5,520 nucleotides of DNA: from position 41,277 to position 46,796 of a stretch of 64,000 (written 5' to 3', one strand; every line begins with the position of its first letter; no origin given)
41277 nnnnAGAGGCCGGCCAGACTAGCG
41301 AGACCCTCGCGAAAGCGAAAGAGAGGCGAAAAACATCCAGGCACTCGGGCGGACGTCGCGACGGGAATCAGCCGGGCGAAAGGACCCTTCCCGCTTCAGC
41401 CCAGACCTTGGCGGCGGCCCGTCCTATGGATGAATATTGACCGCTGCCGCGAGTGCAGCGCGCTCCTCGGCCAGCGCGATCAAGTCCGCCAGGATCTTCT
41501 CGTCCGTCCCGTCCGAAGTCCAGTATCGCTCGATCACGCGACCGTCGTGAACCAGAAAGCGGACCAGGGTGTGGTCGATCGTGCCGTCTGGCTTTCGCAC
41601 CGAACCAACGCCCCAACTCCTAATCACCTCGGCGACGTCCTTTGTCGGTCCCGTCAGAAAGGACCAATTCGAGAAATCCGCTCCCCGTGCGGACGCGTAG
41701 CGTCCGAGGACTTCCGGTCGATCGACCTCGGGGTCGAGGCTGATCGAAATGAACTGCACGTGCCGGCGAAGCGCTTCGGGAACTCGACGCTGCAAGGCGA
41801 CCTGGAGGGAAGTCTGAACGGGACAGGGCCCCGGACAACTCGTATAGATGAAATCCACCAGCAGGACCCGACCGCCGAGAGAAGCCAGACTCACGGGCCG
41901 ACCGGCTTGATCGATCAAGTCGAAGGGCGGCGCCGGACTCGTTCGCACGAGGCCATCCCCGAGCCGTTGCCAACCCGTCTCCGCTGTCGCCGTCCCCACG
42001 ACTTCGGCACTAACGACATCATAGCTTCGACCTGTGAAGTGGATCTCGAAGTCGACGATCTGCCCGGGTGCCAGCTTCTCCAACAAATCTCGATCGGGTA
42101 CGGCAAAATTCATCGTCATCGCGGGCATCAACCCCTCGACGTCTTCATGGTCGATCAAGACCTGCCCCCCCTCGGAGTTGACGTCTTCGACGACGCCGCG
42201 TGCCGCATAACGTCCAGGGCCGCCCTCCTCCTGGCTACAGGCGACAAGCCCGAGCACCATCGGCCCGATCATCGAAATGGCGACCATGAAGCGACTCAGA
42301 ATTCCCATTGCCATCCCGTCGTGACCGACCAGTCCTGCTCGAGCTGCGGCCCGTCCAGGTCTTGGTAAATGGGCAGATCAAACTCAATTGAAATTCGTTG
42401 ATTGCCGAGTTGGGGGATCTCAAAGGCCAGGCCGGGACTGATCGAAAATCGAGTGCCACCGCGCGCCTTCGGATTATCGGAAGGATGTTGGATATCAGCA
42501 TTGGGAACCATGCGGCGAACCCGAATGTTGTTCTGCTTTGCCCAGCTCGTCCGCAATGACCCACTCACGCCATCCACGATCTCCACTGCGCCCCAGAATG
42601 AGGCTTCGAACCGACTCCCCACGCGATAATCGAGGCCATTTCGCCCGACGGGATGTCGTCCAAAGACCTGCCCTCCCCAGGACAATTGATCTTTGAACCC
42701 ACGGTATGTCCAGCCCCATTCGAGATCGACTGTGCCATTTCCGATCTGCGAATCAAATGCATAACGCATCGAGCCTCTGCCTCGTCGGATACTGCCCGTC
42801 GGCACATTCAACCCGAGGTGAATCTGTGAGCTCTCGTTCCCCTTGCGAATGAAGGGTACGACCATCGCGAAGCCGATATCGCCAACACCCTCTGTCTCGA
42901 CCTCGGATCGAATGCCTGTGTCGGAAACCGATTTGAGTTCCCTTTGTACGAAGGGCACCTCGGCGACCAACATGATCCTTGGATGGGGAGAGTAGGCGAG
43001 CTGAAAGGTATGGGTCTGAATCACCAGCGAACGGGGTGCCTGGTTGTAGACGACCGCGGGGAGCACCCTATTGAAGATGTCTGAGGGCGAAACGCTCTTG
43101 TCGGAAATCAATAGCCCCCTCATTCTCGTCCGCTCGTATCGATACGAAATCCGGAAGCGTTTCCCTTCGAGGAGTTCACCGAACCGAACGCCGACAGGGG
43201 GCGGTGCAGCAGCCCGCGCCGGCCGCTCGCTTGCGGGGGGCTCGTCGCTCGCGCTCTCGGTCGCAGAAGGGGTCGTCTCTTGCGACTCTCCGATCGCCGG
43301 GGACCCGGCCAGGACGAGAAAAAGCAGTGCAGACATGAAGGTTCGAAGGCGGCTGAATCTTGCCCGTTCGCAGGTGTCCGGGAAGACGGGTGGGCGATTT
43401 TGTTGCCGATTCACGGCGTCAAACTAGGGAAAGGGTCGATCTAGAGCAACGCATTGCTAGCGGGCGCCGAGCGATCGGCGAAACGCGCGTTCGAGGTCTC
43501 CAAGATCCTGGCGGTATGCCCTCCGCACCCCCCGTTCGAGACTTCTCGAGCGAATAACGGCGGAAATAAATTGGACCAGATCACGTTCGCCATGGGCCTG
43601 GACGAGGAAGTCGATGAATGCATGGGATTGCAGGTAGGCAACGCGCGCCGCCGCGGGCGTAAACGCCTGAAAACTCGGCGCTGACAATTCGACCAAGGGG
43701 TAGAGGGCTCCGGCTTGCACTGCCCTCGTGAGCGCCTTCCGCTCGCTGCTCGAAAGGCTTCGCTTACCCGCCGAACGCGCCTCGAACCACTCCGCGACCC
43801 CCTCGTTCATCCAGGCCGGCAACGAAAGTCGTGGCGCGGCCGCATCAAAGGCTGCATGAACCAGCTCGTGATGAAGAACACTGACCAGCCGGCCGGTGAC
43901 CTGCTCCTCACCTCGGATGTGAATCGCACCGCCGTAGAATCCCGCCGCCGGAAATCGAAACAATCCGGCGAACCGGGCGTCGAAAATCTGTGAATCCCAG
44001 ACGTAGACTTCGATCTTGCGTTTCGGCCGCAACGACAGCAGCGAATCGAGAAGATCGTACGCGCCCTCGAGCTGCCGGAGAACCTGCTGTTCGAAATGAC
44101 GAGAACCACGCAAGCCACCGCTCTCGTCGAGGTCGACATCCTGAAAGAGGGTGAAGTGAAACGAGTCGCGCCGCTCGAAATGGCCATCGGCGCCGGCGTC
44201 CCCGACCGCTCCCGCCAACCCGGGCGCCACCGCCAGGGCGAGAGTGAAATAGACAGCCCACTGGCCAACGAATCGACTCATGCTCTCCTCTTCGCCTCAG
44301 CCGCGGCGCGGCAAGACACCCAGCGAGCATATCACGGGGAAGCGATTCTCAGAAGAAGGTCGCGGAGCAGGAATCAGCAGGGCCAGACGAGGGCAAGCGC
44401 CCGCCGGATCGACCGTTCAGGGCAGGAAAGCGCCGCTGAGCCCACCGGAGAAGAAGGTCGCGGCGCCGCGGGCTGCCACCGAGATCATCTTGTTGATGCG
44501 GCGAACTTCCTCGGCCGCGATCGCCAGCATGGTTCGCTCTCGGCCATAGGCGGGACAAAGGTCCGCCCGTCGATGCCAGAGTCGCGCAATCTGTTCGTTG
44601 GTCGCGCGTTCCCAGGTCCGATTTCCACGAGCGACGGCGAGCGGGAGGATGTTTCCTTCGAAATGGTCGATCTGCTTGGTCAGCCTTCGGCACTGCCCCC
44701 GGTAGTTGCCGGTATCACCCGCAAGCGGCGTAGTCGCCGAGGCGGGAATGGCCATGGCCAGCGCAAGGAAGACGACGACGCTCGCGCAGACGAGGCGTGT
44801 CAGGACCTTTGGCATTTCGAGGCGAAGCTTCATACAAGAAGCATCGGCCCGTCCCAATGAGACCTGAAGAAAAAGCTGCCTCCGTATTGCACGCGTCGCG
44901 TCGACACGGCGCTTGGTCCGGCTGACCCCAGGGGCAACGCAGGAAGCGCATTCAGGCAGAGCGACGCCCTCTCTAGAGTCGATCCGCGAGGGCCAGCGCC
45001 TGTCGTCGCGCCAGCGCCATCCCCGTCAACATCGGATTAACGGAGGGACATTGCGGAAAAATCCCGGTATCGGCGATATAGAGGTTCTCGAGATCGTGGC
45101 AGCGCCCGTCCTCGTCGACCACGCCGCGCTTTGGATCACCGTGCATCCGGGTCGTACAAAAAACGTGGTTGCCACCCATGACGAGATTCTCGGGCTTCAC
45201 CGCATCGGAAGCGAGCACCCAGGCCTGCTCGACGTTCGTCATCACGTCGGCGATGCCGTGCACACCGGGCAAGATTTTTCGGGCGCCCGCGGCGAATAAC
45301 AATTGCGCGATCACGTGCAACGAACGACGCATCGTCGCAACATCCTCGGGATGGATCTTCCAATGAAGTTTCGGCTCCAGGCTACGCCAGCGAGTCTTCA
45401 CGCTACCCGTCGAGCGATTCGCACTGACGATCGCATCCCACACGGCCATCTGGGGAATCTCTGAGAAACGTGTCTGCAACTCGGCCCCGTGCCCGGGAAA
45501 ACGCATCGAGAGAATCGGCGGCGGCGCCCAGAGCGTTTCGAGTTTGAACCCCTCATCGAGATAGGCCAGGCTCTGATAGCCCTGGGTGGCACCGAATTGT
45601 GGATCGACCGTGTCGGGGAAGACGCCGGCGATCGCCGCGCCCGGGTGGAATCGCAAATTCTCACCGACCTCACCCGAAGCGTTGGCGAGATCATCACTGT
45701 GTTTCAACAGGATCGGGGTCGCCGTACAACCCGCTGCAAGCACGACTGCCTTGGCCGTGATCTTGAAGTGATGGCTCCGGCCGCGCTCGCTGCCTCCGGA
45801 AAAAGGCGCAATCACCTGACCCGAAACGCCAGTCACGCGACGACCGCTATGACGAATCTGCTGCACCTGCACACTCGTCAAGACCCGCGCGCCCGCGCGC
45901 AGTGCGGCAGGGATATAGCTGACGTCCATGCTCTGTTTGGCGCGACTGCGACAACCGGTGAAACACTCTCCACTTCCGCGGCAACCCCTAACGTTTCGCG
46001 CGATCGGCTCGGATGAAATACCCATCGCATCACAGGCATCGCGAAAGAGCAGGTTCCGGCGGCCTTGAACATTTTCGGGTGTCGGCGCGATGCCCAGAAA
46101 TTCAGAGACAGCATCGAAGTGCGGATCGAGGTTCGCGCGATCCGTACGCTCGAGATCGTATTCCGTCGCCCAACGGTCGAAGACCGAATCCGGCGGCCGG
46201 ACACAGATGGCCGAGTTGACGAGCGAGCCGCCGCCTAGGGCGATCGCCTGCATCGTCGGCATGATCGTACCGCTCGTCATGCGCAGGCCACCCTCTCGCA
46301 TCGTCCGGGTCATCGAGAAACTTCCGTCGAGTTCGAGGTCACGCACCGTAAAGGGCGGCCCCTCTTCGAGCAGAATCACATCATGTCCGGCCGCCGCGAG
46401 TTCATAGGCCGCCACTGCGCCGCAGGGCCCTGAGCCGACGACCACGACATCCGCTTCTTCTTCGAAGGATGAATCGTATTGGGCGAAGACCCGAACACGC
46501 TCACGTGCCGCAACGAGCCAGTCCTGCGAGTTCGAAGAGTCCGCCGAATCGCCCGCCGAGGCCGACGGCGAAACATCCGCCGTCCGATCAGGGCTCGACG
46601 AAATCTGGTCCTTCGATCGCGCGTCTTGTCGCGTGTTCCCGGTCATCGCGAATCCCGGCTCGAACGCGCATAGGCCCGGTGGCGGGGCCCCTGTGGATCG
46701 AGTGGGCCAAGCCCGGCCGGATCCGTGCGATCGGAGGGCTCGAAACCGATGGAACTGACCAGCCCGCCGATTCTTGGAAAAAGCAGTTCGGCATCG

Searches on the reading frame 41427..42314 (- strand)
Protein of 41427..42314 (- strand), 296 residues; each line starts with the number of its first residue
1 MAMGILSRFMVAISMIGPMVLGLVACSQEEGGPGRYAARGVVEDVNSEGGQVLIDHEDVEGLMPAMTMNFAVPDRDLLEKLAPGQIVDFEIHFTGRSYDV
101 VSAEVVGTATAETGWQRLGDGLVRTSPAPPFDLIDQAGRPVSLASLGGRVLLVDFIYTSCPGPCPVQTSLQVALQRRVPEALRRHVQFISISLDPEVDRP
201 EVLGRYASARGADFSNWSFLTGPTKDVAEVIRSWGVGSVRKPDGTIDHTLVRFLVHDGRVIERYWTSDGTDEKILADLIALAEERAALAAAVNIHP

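Call 30: search_protein_families(library=pfam, proteins=[window:41427-42314:-], max_evalue=0.001)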
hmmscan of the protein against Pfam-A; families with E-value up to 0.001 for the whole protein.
window:41427-42314:- (296 aa): 3 families
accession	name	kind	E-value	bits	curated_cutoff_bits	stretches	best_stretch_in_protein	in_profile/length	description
PF02630.20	SCO1-SenC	-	3.6e-24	85.7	22.8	1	129-256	2-129/134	SCO1/SenC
PF11604.15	CusF_Ec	-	8.9e-17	61.1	27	1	36-102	2-69/72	Copper binding periplasmic protein CusF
PF00578.27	AhpC-TSA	-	3.3e-05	24.3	26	1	127-229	4-96/124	AhpC/TSA family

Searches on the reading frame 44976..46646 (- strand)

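Call 30: search_protein_families(library=pfam, proteins=[window:44976-46646:-], max_evalue=0.001)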
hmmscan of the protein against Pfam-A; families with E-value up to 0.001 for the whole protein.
window:44976-46646:- (557 aa): 11 families
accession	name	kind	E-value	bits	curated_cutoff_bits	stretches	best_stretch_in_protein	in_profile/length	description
PF00732.25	GMC_oxred_N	-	7.1e-42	144.1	23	1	116-335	5-217/218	GMC oxidoreductase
PF05199.19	GMC_oxred_C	-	3e-24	86.6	24.6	1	415-546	6-139/139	GMC oxidoreductase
PF01266.30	DAO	-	3.3e-12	47.1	27.9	2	66-97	1-32/353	FAD dependent oxidoreductase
PF07992.20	Pyr_redox_2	-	1.9e-09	37.8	26.1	1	66-100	2-36/291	Pyridine nucleotide-disulphide oxidoreductase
PF00890.30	FAD_binding_2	-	1e-08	35.3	20.4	1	66-99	1-34/414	FAD binding domain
PF13450.12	NAD_binding_8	-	6.5e-06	26.8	21.9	1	69-97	1-29/68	NAD(P)-binding Rossmann-like domain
PF01494.25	FAD_binding_3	-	9e-06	25.6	22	1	64-96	1-33/349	FAD binding domain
PF00070.33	Pyr_redox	-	2.4e-05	25.2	22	1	67-127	2-61/82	Pyridine nucleotide-disulphide oxidoreductase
PF01946.23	Thi4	-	7.8e-05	22.5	26.2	1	64-95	17-49/235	Thi4 family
PF12831.13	FAD_oxidored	-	0.0003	20.7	27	1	66-96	1-31/416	FAD dependent oxidoreductase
PF03486.20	HI0933_like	-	0.00054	19.9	50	0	66-97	2-33/244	HI0933-like protein Rossmann domain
